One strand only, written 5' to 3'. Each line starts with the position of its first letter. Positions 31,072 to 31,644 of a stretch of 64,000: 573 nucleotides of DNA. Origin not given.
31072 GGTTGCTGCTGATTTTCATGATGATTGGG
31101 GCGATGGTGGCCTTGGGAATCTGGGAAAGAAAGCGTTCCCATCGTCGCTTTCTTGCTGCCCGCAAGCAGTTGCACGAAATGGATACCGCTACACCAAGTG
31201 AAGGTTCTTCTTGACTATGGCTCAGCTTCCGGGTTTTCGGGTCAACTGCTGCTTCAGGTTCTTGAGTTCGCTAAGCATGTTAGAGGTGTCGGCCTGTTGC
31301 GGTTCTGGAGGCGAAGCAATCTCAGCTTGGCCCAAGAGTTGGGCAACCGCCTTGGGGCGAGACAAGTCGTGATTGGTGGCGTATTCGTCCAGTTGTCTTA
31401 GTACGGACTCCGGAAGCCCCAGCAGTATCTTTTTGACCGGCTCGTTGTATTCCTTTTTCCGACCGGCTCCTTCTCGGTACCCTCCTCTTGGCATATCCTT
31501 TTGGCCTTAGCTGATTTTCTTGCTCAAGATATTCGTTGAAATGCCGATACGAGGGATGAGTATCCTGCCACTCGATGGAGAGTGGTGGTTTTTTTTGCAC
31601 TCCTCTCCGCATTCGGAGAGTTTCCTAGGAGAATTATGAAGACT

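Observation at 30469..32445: Poorly conserved 1.9-kb segment between LPS heptosyltransferase and serA: orphan RHH gene, hairpin-terminator plus SD-led micro-ORF, operator-like repeats, proline-rich protein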

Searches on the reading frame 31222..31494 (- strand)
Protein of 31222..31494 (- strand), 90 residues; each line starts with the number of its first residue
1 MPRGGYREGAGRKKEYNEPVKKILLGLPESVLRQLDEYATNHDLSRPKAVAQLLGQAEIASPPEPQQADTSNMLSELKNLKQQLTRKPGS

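Call 3: search_protein_families(library=pfam, proteins=[window:31222-31494:-], max_evalue=1)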
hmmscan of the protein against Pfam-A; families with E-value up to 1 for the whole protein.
window:31222-31494:- (90 aa): 2 families
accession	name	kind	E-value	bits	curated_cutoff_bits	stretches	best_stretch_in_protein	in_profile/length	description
PF15919.11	HicB_lk_antitox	-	0.014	16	27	1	15-52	84-121/123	HicB_like antitoxin of bacterial toxin-antitoxin system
PF19891.5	DUF6364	-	0.018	15.9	27.3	1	21-76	3-48/70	Family of unknown function (DUF6364)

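Call 4: search_protein_families(library=ncbifam, proteins=[window:31222-31494:-], max_evalue=1)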
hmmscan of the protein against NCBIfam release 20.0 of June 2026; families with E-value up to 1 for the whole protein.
window:31222-31494:- (90 aa): 3 families
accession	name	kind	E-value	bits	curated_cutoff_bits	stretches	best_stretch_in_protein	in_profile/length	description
NF050181.1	TA_anti_VapB_Myco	equivalog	0.0092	16.5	60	1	26-81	8-63/72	type II toxin-antitoxin system VapB family antitoxin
NF047399.1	BrnA_antitoxin_add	equivalog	0.022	14.9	60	1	14-50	26-62/70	type II toxin-antitoxin system BrnA family antitoxin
NF053762.1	aCcr1_fam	equivalog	0.033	14.1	60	1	28-46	8-26/38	aCcr1 family cell cycle regulator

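Call 21: find_homologous_proteins(query=window:31222-31494:-, max_evalue=0.001)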
Query window:31222-31494:- (90 aa): 140 proteins with E <= 0.001 among 142 candidates; the best 120 are listed.
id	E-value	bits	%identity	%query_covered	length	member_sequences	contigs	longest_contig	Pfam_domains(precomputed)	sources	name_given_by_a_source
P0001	6.9e-50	185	98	100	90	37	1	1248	-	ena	-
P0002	8.7e-50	184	99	100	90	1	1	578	-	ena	-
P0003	1.5e-49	184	97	100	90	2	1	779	-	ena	-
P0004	2.7e-49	183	97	100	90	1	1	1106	-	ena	-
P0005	2.7e-49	183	98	100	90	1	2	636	-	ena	-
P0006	3.1e-49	183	97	100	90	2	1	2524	-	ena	-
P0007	3.4e-43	163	88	100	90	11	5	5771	-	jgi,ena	-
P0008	4.7e-43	163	87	100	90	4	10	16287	-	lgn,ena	-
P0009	3.9e-38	147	77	100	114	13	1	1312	-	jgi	-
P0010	4.7e-36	141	79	100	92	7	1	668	-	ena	-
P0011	1.7e-25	107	67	96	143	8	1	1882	-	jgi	-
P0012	5.1e-24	102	69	80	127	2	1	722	-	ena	-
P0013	5.5e-24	102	65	96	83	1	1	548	-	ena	-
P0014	1.0e-23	101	65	96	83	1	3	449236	-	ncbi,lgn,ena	-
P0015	1.2e-23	101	65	96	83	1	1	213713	-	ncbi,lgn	-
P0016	1.5e-23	101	61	96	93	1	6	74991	-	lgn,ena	-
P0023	1.2e-22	98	62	93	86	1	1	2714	-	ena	-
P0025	1.3e-21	95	58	96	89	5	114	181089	-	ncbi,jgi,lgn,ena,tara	tara:strand:+ start:1061 stop:1330 length:270 start_codon:yes stop_codon:yes gene_type:complete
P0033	1.7e-20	91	60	96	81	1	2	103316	-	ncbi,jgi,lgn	jgi:metal-responsive CopG/Arc/MetJ family transcriptional regulator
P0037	3.5e-20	90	62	93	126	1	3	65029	-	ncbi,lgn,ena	-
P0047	7.1e-20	89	63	96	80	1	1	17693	-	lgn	-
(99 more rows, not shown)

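Call 22: find_encoding_contigs(protein=P0014, flank=4000, max_places=2)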
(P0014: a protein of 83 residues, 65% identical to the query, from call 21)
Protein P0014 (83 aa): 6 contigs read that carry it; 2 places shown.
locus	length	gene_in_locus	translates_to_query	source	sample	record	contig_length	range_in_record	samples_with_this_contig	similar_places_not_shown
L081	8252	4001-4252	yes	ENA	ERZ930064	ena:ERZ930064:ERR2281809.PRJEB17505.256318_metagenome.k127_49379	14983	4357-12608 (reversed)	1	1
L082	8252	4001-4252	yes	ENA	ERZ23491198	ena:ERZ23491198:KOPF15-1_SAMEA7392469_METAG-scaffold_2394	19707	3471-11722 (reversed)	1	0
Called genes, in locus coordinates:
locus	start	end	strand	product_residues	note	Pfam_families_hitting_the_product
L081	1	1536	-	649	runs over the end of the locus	PF00521:DNA_topoisoIV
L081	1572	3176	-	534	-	PF00389:2-Hacid_dh, PF02826:2-Hacid_dh_C, PF19304:PGDH_inter, PF01842:ACT (faint)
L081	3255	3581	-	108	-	-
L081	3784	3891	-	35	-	-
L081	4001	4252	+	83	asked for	-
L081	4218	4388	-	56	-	-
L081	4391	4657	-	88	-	-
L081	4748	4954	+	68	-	-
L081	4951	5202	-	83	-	PF01052:FliMN_C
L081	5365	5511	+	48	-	-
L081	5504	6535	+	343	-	PF03372:Exo_endo_phos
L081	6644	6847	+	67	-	-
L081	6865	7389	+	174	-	-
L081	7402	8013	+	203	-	-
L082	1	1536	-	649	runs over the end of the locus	PF00521:DNA_topoisoIV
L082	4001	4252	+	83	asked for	-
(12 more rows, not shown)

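Call 23: find_encoding_contigs(protein=P0033, flank=4000, max_places=2)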
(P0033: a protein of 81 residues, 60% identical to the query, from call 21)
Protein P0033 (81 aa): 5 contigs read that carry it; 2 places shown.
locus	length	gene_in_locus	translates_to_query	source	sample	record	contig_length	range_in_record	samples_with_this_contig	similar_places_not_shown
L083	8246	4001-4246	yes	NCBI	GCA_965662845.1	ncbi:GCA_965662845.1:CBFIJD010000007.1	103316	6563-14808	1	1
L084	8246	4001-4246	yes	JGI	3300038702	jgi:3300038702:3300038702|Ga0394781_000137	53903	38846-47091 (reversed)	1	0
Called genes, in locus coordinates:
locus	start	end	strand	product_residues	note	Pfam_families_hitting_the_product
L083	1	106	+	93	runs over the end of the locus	PF00166:Cpn10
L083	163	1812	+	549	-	PF00118:Cpn60_TCP1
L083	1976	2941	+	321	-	PF20030:bpMoxR, PF07726:AAA_3, PF07728:AAA_5, PF17863:AAA_lid_2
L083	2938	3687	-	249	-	PF04452:Methyltrans_RNA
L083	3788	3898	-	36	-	-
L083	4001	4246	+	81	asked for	-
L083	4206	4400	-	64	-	-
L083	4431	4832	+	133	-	PF04186:FxsA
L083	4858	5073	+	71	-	-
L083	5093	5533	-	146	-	-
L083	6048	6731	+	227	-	PF05724:TPMT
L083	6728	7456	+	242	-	PF02348:CTP_transf_3, PF12804:NTP_transf_3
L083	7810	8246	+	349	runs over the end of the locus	PF04069:OpuAC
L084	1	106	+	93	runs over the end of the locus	PF00166:Cpn10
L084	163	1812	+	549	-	PF00118:Cpn60_TCP1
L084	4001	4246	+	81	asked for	-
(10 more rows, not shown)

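Call 24: find_encoding_contigs(protein=P0025, flank=4000, max_places=2)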
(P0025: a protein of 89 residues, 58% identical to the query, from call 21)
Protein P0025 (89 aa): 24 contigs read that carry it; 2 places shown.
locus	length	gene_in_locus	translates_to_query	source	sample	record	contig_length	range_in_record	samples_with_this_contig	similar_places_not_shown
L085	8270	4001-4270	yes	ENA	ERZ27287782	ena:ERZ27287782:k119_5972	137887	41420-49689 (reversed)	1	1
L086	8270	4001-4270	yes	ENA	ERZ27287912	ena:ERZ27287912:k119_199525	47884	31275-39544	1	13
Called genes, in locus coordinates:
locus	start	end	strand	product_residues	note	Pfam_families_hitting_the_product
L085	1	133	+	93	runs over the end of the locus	PF00166:Cpn10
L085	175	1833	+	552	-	PF00118:Cpn60_TCP1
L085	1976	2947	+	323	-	PF20030:bpMoxR, PF07726:AAA_3, PF07728:AAA_5, PF17863:AAA_lid_2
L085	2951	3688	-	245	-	PF04452:Methyltrans_RNA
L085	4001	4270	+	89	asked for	-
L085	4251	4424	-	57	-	-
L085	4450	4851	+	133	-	PF04186:FxsA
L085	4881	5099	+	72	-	-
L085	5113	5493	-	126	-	-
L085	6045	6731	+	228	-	PF05724:TPMT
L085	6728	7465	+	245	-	PF02348:CTP_transf_3, PF12804:NTP_transf_3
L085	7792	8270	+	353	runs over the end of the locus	PF01791:DeoC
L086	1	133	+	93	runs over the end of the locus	PF00166:Cpn10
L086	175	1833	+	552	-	PF00118:Cpn60_TCP1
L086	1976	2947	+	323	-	PF20030:bpMoxR, PF07726:AAA_3, PF07728:AAA_5, PF17863:AAA_lid_2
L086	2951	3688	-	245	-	PF04452:Methyltrans_RNA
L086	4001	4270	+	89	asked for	-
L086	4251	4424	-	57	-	-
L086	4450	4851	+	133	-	PF04186:FxsA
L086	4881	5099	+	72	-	-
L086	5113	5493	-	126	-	-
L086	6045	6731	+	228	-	PF05724:TPMT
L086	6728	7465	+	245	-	PF02348:CTP_transf_3, PF12804:NTP_transf_3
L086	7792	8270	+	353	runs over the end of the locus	PF01791:DeoC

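Call 40: list_cluster_members(proteins=[P0014, P0015, P0016, P0025, P0033, P0037, P0008, P0001])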
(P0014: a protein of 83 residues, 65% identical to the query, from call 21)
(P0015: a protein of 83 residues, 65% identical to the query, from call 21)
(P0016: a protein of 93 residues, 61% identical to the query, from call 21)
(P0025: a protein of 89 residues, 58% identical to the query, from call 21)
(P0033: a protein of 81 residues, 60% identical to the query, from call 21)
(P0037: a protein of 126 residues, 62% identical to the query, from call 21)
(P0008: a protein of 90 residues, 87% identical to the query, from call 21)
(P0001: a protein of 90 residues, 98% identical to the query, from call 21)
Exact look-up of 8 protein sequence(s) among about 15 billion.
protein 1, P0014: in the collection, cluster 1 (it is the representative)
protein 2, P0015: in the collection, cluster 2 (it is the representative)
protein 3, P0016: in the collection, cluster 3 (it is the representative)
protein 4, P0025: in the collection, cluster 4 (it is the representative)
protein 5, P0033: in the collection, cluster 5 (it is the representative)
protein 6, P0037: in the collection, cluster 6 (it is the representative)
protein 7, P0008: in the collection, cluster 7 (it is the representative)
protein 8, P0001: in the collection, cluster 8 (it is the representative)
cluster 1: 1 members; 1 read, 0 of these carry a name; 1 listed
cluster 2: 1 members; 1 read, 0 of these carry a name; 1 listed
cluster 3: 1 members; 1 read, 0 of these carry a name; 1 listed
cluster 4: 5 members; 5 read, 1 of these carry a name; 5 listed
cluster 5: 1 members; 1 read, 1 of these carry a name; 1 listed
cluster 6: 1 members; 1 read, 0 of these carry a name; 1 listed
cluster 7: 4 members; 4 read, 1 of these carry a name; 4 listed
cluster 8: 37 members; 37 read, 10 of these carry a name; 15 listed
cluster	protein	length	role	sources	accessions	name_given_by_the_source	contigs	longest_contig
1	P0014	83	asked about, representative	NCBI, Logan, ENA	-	-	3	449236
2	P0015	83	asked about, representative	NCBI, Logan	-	-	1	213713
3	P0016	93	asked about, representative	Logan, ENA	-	-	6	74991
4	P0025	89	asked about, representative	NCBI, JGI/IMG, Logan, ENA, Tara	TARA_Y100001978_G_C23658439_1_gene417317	strand:+ start:1061 stop:1330 length:270 start_codon:yes stop_codon:yes gene_type:complete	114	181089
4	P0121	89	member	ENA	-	-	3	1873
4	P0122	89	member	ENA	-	-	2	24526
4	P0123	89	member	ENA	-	-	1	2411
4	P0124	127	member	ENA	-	-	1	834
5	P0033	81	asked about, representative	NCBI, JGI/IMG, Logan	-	metal-responsive CopG/Arc/MetJ family transcriptional regulator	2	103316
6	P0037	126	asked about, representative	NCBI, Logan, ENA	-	-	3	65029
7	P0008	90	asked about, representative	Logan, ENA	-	-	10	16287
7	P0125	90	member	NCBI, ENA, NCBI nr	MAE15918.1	MAG: hypothetical protein CL911_00570 [Deltaproteobacteria bacterium] | hypothetical protein [Deltaproteobacteria bacterium]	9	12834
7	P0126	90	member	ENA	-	-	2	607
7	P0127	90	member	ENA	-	-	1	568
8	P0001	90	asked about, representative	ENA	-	-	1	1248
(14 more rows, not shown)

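Call 44: find_related_loci(query=window:31222-31494:-, collection=viral_contigs, flank=4000)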
Query window:31222-31494:- (90 aa) in viral_contigs; peptide patterns used: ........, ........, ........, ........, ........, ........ (x = any residue, [..] = any of these).
32 stretches matched a pattern, but none encodes a relative of the query by tblastn (E <= 1e-3).

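Call 48: search_solved_structures(query=A2, max_evalue=10, show_alignments=2)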
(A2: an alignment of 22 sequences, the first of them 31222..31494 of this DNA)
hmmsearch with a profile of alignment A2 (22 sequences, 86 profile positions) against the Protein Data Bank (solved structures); distinct sequences matched with E-value up to 10: 9.
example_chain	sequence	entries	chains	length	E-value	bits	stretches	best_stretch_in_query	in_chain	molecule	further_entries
1b01_A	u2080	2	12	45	0.021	18.6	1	21-62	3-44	TRANSCRIPTIONAL REPRESSOR COPG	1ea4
2cpg_A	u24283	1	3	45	0.022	18.5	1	21-61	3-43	TRANSCRIPTIONAL REPRESSOR COPG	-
7by2_A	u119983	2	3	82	0.11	16.2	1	22-66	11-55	CopG family transcriptional regulator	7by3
2k5j_A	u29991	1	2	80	0.16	15.7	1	22-64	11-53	uncharacterized protein yiiF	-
9r1o_A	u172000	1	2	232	0.22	15.3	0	47-83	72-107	sc-apCC-6-DPH-NR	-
8ro0_K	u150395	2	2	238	0.48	14.2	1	32-71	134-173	Pre-mRNA-splicing factor SPF27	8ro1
9kkd_A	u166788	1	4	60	0.55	14.1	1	23-70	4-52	Ribbon-helix-helix protein, CopG family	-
3h87_C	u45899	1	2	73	1.3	12.8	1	26-61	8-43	Putative uncharacterized protein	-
8qad_A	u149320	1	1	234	6.4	10.6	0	48-83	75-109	sc-apCC-6-LLIA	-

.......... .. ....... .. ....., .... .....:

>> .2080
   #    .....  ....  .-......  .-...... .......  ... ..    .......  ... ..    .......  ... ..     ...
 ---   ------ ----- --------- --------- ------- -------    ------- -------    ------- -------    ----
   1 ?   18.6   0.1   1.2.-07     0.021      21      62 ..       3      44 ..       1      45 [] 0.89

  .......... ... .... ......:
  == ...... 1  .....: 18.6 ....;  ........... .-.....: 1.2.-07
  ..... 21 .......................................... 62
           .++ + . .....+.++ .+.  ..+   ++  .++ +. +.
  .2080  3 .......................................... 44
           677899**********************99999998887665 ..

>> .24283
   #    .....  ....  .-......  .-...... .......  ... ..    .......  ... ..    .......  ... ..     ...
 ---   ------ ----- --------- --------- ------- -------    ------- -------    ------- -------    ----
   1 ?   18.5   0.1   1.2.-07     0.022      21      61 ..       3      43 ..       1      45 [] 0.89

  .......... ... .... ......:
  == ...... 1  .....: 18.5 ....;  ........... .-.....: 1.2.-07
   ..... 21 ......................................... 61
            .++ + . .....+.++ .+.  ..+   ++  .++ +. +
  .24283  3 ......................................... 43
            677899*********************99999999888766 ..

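Call 52: predict_structure(alignment_id=A2)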
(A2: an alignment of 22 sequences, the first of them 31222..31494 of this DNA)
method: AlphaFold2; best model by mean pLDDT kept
length: 90 residues; sequences in the alignment: 22
mean_pLDDT: 71.6   pTM: 0.41
mean pLDDT of the five models: 71.6, 68.9, 68.2, 68.1, 66.4
residues with pLDDT >= 90: 6; 70-90: 42; 50-70: 40; < 50: 2
segments of 3 or more residues with pLDDT < 50: none
pLDDT, mean of each block of 10 residues (from residue 1): 58 58 74 89 87 77 55 80 66
secondary structure, 60 per line:
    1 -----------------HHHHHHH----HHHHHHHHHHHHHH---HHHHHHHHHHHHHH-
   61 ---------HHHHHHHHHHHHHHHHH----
elements in order: H18-24 H29-42 H46-59 H70-86

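Call 54: fold_search(model_id=the predicted structure, library=pdb)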
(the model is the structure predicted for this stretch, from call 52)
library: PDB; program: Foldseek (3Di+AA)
matches with E <= 10: 108; with E <= 0.001: 0
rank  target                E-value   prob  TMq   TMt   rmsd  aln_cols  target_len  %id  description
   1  3h87_C                4.8e-01  0.66  0.38  0.47  13.0        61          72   26  Rv0301 Rv0300 Toxin Antitoxin Complex from Mycobacterium tuberculosis (released 2009-05-05)
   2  5x3t_A                9.2e-01  0.51  0.38  0.48   4.8        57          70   16  VapBC from Mycobacterium tuberculosis (released 2017-06-07)
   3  8ypj_A                1.1e+00  0.72  0.39  0.66   2.7        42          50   21  Cyrstal structure of the MazE-mt10 Antitoxin from Mycobacterium tuberculosis (released 2024-05-15)
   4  4d8j_B                1.5e+00  0.33  0.33  0.21  11.6        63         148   21  Structure of E. coli MatP-mats complex (released 2012-11-21)
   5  3veb_B                1.8e+00  0.25  0.33  0.20   7.4        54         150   24  Crystal Structure of Matp-matS (released 2012-11-21)
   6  1ea4_B                1.9e+00  0.77  0.35  0.75   0.5        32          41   31  TRANSCRIPTIONAL REPRESSOR COPG/22bp dsDNA COMPLEX (released 2001-07-05)
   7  1bxg_B                1.9e+00  0.16  0.25  0.07   8.2        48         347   27  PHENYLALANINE DEHYDROGENASE STRUCTURE IN TERNARY COMPLEX WITH NAD+ AND BETA-PHENYLPROPIONATE (released 1999-05-18)
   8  1ea4_E                2.0e+00  0.75  0.39  0.77   0.8        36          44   28  TRANSCRIPTIONAL REPRESSOR COPG/22bp dsDNA COMPLEX (released 2001-07-05)
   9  9kkd_B                2.0e+00  0.47  0.36  0.67   1.6        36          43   28  the structure of StnY (released 2025-11-19)
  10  6sbx_C                2.0e+00  0.30  0.31  0.49   4.5        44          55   30  CdbA Form Two (released 2020-04-22)
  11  3vea_A                2.2e+00  0.38  0.37  0.23  11.4        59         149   24  Crystal Structure of matP-matS23mer (released 2012-11-21)
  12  1b01_A                2.5e+00  0.69  0.38  0.79   0.5        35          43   28  TRANSCRIPTIONAL REPRESSOR COPG/DNA COMPLEX (released 1999-11-19)
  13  1ea4_H                2.5e+00  0.66  0.39  0.77   0.8        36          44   28  TRANSCRIPTIONAL REPRESSOR COPG/22bp dsDNA COMPLEX (released 2001-07-05)
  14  6sbw                  2.5e+00  0.35  0.31  0.56   3.5        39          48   33  CdbA Form One (released 2020-04-22)
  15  6sbx_A                2.5e+00  0.25  0.31  0.50   4.4        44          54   30  CdbA Form Two (released 2020-04-22)
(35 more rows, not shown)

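Call 61: find_encoding_contigs(protein=P0047, flank=5000, max_places=1)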
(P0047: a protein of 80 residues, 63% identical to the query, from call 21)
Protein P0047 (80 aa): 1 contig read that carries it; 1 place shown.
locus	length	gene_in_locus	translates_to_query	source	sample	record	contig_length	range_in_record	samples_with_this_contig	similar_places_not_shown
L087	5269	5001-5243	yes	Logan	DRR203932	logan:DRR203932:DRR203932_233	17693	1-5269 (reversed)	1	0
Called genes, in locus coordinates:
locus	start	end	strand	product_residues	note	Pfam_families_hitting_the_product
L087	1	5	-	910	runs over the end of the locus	PF12161:HsdM_N, PF02384:N6_Mtase, PF07669:Eco57I (weak)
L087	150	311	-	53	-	-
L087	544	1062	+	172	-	PF00583:Acetyltransf_1, PF13673:Acetyltransf_10, PF08445:FR47 (weak), PF13508:Acetyltransf_7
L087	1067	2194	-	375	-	PF00696:AA_kinase, PF01472:PUA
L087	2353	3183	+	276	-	PF00535:Glycos_transf_2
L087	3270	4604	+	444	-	PF07705:CARDB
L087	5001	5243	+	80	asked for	-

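Call 62: find_encoding_contigs(protein=P0037, flank=5000, max_places=1)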
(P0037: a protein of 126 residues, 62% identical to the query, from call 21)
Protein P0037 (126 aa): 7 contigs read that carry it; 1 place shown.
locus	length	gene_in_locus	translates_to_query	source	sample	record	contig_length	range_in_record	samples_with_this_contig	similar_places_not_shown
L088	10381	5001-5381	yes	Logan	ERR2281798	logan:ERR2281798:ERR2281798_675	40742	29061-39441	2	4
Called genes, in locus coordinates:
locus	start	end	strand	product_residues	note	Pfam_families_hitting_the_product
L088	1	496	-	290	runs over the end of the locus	PF00800:PDT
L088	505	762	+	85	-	-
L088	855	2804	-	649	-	PF00521:DNA_topoisoIV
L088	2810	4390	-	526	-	PF00389:2-Hacid_dh, PF02826:2-Hacid_dh_C, PF19304:PGDH_inter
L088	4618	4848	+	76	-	-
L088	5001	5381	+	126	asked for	-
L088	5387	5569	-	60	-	-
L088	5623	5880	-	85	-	-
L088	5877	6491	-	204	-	PF14063:DUF4254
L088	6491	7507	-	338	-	PF01075:Glyco_transf_9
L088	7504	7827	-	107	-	PF01052:FliMN_C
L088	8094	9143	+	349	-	PF03372:Exo_endo_phos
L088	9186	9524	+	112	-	-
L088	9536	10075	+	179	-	-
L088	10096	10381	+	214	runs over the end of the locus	-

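Call 63: find_encoding_contigs(protein=P0023, flank=5000, max_places=1)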
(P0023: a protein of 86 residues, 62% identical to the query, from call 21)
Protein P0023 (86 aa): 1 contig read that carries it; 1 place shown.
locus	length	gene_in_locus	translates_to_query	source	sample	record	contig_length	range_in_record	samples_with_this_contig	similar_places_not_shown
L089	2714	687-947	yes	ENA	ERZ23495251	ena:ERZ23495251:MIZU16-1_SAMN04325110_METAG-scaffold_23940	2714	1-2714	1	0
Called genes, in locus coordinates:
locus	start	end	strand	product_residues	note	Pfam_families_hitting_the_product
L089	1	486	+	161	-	?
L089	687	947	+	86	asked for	-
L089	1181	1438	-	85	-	-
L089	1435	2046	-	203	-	PF14063:DUF4254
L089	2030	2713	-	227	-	?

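Call 77: search_protein_families(library=padloc, proteins=[window:31222-31494:-], max_evalue=0.1)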
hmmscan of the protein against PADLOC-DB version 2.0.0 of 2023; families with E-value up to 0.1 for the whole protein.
window:31222-31494:- (90 aa): 0 families

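Call 78: search_protein_families(library=phrogs, proteins=[window:31222-31494:-], max_evalue=0.1)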
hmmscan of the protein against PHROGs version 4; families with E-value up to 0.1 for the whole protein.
window:31222-31494:- (90 aa): 4 families
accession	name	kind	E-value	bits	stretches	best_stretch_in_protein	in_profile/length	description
phrog_876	-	transcription regulation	0.0051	17.4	1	14-53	2-41/239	transcriptional repressor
phrog_35980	-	unknown function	0.0084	17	1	3-56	140-191/198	-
phrog_4738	-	transcription regulation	0.0086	16.8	1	22-55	16-50/59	transcriptional repressor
phrog_497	-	moron, auxiliary metabolic gene and host takeover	0.041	14.3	1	14-60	96-143/342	toxin-antitoxin system HicB-like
